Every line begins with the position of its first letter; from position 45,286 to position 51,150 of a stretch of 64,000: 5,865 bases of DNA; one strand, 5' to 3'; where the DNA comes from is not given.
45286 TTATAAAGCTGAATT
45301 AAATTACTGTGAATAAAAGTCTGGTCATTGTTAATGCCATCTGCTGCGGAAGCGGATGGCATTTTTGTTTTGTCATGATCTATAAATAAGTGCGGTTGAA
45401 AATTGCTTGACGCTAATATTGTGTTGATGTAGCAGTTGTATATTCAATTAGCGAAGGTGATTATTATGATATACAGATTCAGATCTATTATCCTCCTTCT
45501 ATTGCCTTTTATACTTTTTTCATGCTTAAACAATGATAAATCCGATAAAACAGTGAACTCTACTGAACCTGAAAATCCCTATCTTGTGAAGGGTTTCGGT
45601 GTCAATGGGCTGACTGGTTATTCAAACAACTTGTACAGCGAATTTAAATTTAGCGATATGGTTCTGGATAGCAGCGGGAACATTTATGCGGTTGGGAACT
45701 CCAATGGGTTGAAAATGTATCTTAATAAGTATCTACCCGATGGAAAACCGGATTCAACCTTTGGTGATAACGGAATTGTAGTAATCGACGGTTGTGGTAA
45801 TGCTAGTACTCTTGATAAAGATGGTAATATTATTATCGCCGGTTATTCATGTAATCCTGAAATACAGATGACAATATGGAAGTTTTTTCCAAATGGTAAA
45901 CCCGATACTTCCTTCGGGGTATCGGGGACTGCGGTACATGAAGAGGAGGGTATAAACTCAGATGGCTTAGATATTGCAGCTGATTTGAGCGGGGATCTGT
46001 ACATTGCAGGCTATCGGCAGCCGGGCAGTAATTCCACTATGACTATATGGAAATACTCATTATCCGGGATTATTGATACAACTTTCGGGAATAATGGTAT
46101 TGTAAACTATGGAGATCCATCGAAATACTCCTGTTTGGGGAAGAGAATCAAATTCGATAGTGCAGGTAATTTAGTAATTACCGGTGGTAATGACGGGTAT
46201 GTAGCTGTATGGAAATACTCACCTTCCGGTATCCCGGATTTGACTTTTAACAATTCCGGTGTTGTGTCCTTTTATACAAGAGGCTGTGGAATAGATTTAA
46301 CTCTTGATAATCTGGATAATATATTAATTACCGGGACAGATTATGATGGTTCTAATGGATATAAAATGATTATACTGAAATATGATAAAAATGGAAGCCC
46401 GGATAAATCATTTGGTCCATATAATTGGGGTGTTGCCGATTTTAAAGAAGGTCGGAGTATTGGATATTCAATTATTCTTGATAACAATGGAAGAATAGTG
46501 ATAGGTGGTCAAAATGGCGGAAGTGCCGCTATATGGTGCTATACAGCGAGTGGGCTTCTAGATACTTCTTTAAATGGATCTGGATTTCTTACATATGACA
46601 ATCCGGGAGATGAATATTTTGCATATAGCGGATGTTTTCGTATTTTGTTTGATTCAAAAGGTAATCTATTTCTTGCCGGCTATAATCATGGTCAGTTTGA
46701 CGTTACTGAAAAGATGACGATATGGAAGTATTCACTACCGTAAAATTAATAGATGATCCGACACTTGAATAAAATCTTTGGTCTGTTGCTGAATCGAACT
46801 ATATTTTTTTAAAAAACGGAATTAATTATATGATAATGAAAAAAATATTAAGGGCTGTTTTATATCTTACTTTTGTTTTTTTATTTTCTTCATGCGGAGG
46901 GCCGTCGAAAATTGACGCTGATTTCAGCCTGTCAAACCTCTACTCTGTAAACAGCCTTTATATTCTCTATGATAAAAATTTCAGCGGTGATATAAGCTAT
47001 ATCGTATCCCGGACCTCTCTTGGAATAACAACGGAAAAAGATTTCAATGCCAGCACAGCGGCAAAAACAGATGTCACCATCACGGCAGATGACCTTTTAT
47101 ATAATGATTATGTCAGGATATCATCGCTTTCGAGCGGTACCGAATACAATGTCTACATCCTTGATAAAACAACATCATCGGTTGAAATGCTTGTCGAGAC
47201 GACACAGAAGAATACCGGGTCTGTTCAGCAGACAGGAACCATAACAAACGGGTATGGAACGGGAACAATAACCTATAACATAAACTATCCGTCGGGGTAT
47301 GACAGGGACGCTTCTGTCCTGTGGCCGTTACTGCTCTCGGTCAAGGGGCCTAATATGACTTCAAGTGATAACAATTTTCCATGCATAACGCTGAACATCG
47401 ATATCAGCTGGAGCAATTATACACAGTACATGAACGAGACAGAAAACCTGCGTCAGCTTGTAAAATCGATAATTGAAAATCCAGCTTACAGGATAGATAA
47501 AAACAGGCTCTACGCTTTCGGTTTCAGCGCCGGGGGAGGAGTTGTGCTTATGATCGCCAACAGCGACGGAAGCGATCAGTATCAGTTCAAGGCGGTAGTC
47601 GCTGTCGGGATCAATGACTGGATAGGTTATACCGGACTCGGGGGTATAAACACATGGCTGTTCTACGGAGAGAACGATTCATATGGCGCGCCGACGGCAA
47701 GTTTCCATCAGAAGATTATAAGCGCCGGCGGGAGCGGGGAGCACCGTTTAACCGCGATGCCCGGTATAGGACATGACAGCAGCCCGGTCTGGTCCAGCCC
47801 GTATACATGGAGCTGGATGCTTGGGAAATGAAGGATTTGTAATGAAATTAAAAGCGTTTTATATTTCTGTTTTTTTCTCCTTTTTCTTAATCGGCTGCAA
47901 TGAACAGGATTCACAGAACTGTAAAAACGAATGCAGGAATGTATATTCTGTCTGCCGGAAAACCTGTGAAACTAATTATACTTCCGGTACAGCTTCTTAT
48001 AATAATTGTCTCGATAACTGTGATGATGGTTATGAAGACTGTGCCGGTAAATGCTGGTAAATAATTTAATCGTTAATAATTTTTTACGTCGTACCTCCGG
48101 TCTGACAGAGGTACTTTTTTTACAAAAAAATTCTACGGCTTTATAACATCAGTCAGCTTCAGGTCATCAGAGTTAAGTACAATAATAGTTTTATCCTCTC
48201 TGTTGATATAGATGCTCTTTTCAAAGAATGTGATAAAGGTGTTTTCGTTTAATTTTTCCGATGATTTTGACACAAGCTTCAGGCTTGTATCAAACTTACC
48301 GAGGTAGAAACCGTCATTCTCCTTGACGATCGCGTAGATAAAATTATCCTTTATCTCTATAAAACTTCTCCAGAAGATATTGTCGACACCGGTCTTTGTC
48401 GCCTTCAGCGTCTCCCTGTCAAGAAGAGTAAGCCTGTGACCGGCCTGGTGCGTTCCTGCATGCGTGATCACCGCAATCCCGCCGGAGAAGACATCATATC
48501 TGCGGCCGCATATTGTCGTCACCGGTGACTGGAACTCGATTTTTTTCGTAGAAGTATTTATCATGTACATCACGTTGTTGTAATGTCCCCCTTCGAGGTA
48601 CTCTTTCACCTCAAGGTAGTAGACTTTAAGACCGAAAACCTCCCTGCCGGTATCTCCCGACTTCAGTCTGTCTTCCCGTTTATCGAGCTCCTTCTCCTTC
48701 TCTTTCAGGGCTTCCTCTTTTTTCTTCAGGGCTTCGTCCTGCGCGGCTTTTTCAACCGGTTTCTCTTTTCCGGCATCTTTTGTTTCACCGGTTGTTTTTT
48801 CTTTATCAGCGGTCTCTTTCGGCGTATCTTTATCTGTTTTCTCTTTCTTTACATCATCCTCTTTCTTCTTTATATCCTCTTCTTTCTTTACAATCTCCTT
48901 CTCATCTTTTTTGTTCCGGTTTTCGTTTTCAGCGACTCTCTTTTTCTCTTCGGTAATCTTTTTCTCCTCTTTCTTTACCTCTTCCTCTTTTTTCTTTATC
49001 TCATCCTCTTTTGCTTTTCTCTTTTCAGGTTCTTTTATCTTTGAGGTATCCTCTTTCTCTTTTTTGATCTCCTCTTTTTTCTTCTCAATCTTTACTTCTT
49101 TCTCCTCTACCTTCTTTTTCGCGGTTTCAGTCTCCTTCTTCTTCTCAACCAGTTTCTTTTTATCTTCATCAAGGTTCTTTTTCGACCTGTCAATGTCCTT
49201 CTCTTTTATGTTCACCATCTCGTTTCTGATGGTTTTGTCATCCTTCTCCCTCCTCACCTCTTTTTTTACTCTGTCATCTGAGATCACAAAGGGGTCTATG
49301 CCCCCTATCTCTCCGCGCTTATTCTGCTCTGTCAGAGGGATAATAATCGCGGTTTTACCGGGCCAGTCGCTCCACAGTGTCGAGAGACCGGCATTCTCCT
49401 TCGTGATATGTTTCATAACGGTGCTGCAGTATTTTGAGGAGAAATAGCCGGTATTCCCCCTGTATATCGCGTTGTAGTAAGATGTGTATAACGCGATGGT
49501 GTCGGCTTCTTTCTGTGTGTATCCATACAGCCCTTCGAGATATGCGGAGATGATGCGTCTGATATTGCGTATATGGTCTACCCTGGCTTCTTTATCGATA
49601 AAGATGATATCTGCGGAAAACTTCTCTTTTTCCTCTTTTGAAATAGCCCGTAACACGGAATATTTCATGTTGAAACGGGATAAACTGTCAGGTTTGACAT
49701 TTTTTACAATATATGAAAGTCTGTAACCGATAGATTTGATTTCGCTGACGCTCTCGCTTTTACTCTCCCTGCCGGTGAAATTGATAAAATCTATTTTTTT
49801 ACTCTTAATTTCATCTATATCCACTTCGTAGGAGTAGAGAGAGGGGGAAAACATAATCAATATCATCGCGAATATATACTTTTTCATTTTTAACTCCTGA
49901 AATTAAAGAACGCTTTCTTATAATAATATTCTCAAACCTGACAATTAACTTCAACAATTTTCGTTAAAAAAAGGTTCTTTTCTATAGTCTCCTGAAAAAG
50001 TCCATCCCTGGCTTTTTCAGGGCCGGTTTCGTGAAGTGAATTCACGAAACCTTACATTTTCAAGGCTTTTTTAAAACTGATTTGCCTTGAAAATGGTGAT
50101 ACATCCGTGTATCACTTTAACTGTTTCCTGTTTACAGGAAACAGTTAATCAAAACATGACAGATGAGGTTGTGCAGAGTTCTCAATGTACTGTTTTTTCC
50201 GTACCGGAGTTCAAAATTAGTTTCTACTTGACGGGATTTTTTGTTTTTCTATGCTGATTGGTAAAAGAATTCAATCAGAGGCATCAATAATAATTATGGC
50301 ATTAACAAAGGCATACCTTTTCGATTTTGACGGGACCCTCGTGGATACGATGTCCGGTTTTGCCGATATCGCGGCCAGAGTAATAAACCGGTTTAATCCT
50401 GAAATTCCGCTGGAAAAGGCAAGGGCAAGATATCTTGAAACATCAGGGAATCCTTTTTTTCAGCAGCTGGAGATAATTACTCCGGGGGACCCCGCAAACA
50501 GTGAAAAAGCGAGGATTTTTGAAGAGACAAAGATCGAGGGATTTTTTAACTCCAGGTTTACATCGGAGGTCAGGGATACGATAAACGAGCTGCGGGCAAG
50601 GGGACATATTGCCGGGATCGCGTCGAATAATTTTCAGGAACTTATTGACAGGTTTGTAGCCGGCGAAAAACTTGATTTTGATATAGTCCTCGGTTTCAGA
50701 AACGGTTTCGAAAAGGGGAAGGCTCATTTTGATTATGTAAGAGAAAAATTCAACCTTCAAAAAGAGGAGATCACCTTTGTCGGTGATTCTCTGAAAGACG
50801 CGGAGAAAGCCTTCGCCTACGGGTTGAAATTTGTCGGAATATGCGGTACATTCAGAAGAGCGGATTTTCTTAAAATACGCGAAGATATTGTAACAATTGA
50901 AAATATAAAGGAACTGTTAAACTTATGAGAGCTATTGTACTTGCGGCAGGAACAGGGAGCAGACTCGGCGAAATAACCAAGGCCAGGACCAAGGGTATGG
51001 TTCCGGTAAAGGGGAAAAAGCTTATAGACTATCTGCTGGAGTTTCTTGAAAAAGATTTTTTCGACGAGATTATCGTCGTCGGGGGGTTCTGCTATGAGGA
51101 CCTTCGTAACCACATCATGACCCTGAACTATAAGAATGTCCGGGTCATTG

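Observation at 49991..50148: Five abutting perfect hairpins fill a divergent promoter region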

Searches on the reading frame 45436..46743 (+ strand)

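Call 5: search_protein_families(library=pfam, proteins=[window:45436-46743:+])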
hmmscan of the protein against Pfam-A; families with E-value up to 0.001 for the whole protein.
window:45436-46743:+ (435 aa): 3 families
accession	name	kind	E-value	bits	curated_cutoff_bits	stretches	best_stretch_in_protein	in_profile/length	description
PF17164.10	DUF5122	-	2e-14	54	27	0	129-160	3-36/36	Domain of unknown function (DUF5122) beta-propeller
PF06739.17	SBBP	-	7.7e-07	29.4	20.5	0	74-91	17-34/38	Beta-propeller repeat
PF07494.17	Reg_prop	-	0.0008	19.8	20.4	0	344-359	8-23/24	Two component regulator propeller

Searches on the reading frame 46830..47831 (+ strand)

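Call 5: search_protein_families(library=pfam, proteins=[window:46830-47831:+])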
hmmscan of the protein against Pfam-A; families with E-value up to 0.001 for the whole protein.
window:46830-47831:+ (333 aa): 3 families
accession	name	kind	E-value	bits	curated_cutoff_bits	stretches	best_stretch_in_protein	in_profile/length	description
PF00326.27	Peptidase_S9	-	8.4e-06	25.9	22.6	1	205-270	46-107/213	Prolyl oligopeptidase family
PF12740.14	PETase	-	7e-05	22.8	28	1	130-256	27-152/263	PET hydrolase-like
PF20434.5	BD-FAE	-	0.00013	22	26.8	1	187-250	50-114/215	BD-FAE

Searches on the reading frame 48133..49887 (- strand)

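Call 5: search_protein_families(library=pfam, proteins=[window:48133-49887:-])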
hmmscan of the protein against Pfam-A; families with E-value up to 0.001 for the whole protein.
window:48133-49887:- (584 aa): 1 family
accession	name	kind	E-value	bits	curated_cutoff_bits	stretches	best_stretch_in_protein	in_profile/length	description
PF05262.16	Borrelia_P83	-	1.2e-71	242.1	33.6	1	24-546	4-483/489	Borrelia P83/100 protein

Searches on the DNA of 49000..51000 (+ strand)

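Call 6: search_rna_families(source=window, start=49000, end=51000, threshold=evalue, max_evalue=5)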
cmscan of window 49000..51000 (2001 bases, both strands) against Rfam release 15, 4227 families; matches with E-value up to 5: 5.
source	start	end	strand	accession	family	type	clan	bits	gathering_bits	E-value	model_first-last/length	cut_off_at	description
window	50059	50154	+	RF02759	LasI_thermometer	Cis-reg; thermoregulator;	-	24.7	76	0.14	1-110/110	no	LasI 5' UTR ROSE like thermometer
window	50085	50158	+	RF00533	snoMe18S-Gm1358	Gene; snRNA; snoRNA; CD-box;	-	20.8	50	1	1-79/79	no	Small nucleolar RNA Me18S-Gm1358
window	50117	50148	-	RF03638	mir-1537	Gene; miRNA;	-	19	63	1.7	1-61/61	no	mir-1537 microRNA precursor family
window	50117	50148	+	RF03638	mir-1537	Gene; miRNA;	-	18.4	63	2.5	1-61/61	no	mir-1537 microRNA precursor family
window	50034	50171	+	RF01264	snR83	Gene; snRNA; snoRNA; HACA-box;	CL00023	16.1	75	0.92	1-308/308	no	Small nucleolar RNA snR83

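Call 79: search_dna_similar(query=window:49981-50148:+, collection=phages, mode=distant, max_rows=5)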
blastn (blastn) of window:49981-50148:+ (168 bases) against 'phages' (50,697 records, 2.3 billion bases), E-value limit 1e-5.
No match.

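Call 80: search_dna_similar(query=window:49981-50148:+, collection=plasmids, mode=distant, max_rows=5)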
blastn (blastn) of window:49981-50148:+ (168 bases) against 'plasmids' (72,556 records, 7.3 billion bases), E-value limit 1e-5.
No match.

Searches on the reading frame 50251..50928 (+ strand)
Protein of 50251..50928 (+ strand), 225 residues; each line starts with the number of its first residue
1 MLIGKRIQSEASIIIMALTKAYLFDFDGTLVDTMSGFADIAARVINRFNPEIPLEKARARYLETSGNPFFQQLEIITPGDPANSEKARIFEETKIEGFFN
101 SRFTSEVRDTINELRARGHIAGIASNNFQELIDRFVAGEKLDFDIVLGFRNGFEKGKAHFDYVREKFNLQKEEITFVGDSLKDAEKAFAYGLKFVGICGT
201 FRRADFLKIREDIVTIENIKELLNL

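Call 5: search_protein_families(library=pfam, proteins=[window:50251-50928:+])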
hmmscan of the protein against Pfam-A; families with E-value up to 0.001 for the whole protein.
window:50251-50928:+ (225 aa): 4 families
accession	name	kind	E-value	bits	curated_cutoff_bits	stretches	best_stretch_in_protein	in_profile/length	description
PF13419.12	HAD_2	-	1.6e-20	74.4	23.8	1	23-197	2-178/178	Haloacid dehalogenase-like hydrolase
PF00702.32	Hydrolase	-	4.8e-15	56.9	26.4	1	20-185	2-185/191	haloacid dehalogenase-like hydrolase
PF12710.13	HAD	-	1.2e-09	39.3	27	1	23-183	2-184/189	haloacid dehalogenase-like hydrolase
PF13242.12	Hydrolase_like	-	0.00015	22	22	1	158-220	8-73/75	HAD-hyrolase-like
